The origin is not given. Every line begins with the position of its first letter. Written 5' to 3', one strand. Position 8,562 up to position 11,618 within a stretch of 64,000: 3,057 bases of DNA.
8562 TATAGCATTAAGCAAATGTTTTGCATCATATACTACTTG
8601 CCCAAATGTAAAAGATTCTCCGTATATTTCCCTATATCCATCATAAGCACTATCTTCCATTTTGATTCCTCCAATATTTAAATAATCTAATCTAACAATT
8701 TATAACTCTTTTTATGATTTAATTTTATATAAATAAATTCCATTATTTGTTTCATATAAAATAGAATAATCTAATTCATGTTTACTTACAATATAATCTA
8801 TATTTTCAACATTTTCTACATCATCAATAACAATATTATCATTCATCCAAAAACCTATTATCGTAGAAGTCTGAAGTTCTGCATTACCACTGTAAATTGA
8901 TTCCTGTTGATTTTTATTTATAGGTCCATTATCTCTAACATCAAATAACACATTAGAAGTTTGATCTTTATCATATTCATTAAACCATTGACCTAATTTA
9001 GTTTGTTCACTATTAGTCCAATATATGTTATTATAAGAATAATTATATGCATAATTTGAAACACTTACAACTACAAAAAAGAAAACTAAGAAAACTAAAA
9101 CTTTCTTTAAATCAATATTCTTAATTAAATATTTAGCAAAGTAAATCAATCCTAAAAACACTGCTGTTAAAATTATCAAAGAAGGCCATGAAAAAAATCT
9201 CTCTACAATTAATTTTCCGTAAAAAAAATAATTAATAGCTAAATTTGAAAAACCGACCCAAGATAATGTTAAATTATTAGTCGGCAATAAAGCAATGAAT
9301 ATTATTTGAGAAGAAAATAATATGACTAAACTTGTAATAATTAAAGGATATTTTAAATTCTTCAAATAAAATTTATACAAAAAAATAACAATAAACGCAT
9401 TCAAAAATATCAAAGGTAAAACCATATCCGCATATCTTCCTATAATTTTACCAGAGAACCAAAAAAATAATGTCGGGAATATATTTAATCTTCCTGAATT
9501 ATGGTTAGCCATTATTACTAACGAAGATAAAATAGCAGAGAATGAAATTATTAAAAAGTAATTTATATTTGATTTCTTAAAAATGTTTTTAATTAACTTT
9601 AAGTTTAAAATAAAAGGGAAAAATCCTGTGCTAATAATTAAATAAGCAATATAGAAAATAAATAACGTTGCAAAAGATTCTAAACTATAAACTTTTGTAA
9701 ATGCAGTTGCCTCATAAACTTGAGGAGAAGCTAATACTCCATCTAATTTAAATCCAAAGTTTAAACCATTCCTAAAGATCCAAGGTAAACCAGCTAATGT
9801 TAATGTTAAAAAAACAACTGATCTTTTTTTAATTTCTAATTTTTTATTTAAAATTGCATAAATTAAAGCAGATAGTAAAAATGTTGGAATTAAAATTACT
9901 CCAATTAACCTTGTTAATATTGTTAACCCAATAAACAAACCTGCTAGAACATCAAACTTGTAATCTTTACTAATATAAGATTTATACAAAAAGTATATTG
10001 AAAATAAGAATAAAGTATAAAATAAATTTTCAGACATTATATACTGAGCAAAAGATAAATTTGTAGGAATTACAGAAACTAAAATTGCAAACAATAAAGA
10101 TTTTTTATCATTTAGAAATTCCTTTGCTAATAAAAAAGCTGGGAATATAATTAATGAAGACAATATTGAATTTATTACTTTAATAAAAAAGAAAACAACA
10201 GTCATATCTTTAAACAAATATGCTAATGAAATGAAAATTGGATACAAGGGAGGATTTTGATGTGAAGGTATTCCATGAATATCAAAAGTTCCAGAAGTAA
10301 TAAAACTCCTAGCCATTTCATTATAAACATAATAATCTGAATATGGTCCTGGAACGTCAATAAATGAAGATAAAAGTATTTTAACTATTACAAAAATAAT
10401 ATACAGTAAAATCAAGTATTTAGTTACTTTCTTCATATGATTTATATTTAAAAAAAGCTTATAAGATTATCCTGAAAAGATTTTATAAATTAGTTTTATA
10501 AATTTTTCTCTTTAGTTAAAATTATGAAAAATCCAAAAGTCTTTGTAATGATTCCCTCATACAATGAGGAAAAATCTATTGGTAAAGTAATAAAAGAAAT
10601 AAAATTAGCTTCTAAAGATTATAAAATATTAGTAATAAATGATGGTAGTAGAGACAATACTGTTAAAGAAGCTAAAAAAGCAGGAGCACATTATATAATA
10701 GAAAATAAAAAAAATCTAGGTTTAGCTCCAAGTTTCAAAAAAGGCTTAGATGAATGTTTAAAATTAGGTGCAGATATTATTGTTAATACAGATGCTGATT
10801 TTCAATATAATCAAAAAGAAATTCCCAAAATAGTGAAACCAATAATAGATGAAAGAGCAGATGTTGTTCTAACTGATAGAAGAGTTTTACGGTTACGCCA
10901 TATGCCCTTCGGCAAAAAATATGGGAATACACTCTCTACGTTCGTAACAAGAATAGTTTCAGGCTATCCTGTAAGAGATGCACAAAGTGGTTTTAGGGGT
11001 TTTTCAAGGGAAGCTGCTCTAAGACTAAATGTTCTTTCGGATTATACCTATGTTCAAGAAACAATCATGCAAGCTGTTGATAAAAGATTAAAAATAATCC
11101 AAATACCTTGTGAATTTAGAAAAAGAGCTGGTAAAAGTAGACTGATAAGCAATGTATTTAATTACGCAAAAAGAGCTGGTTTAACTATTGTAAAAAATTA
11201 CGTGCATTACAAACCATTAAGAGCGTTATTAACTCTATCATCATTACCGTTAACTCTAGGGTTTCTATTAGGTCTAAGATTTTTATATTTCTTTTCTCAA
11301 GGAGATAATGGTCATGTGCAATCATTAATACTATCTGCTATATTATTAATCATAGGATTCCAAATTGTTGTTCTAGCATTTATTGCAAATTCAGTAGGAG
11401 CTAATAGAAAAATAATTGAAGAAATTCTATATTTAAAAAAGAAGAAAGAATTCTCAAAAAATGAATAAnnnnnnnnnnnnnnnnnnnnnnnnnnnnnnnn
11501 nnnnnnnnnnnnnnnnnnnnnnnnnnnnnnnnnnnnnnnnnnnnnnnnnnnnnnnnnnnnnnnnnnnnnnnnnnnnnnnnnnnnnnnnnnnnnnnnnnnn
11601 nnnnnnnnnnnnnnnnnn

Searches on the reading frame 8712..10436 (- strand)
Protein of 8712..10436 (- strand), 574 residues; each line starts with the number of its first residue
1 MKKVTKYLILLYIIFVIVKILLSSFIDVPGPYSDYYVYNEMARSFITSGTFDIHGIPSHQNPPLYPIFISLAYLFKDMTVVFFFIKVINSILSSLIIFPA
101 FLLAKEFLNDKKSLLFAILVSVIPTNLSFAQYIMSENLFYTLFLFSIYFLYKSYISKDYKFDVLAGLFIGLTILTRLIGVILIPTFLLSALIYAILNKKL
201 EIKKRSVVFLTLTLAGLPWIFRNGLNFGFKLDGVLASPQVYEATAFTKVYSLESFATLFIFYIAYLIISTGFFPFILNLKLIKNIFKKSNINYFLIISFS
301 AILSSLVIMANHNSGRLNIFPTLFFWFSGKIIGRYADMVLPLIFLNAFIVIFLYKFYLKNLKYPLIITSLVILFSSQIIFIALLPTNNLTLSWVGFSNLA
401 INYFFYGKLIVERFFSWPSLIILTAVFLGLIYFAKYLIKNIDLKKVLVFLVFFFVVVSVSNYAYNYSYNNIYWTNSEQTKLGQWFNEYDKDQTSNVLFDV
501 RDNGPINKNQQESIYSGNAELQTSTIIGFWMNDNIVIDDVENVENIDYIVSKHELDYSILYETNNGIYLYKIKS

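Call 34: search_protein_families(library=pfam, proteins=[window:8712-10436:-], max_evalue=0.0001)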
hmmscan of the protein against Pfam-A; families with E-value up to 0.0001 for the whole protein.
window:8712-10436:- (574 aa): 1 family
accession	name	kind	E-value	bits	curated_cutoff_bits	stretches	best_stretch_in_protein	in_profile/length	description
PF13231.12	PMT_2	-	1.1e-09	39.1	26.1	1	61-216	2-151/160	Dolichyl-phosphate-mannose-protein mannosyltransferase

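Call 59: search_protein_families(library=ncbifam, proteins=[window:8712-10436:-], max_evalue=0.00001)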
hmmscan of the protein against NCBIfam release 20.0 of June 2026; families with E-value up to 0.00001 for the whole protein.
window:8712-10436:- (574 aa): 0 families

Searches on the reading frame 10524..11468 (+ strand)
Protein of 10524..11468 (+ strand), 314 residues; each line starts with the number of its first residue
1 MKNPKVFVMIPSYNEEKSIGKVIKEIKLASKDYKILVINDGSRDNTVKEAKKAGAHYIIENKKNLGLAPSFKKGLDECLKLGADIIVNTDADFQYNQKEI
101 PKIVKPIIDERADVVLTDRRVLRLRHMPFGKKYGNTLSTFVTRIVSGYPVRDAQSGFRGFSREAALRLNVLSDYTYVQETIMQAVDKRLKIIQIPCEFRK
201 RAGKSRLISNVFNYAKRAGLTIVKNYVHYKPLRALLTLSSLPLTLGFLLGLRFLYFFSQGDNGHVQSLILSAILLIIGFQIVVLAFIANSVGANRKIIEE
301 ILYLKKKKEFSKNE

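Call 4: search_protein_families(library=pfam, proteins=[window:10524-11468:+], max_evalue=0.01)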
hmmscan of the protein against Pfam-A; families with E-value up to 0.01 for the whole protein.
window:10524-11468:+ (314 aa): 2 families
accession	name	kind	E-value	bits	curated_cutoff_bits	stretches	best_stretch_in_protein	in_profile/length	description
PF00535.33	Glycos_transf_2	-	1.6e-23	83.9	23.3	1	8-165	2-164/168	Glycosyl transferase family 2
PF13641.12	Glyco_tranf_2_3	-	3.1e-05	24.5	27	1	4-142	1-132/230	Glycosyltransferase like family 2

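Call 6: search_protein_families(library=ncbifam, proteins=[window:10524-11468:+], max_evalue=0.001)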
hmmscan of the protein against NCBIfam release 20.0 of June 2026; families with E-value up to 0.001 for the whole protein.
window:10524-11468:+ (314 aa): 17 families
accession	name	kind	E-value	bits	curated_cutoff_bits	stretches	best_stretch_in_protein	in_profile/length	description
TIGR04182.1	glyco_TIGR04182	equivalog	5.6e-32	111.3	325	1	6-291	2-282/293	S-layer glycoprotein N-glycosyltransferase AglJ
NF041391.1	DPhHxTase_Halo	equivalog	4.7e-22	78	375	1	12-207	3-192/213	dolichyl-phosphate hexose transferase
NF058614.1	PPMAGASynPpgS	equivalog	7.5e-20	71.3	370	1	6-197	2-195/226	polyprenyl-phospho-N-acetylgalactosaminyl synthase PpgS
NF047588.1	GlcsyltransPgfSStrep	equivalog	8.6e-17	61.3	500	1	5-292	2-288/308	glycosyltransferase PgfS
NF007986.1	PRK10714.1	equivalog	8.7e-14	51.2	529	1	5-292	7-294/316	undecaprenyl-phosphate 4-deoxy-4-formamido-L-arabinose transferase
TIGR03937.1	PgaC_IcaA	equivalog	2.3e-11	43.3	422.3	1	3-112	44-155/407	poly-beta-1,6-N-acetyl-D-glucosamine synthase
NF010496.0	PRK13915.1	equivalog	6.2e-11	41.9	262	1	4-110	31-145/307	glucosyl-3-phosphoglycerate synthase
TIGR04283.1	glyco_like_mftF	equivalog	1.2e-06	28.3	182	1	8-61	3-57/221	TIGR04283 family arsenosugar biosynthesis glycosyltransferase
NF041875.1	EPS_EpsD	equivalog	4.1e-06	26.4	370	1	8-117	3-114/325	exopolysaccharide biosynthesis glycosyltransferase EpsD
TIGR03469.1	HpnB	hypoth_equivalog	2.3e-05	23.6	379.25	1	3-115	43-168/386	hopene-associated glycosyltransferase HpnB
NF041865.1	EpsU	equivalog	2.5e-05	23.5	700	1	6-96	41-136/394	exopolysaccharide biosynthesis GT2 family glycosyltransferase EpsU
NF053739.1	GlytfEpsEBac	equivalog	5.9e-05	22.2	450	1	4-92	1-92/265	glycosyltransferase EpsE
NF050113.1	gal_furan_GlfT1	equivalog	0.00011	21.7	330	1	15-102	10-99/290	galactofuranosyltransferase GlfT1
NF007482.0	PRK10073.1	equivalog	0.00027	20.1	423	1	3-57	5-60/334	glycosyltransferase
TIGR01556.1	rhamnosyltran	subfamily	0.00041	19.6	200.55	1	19-116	10-107/281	rhamnosyltransferase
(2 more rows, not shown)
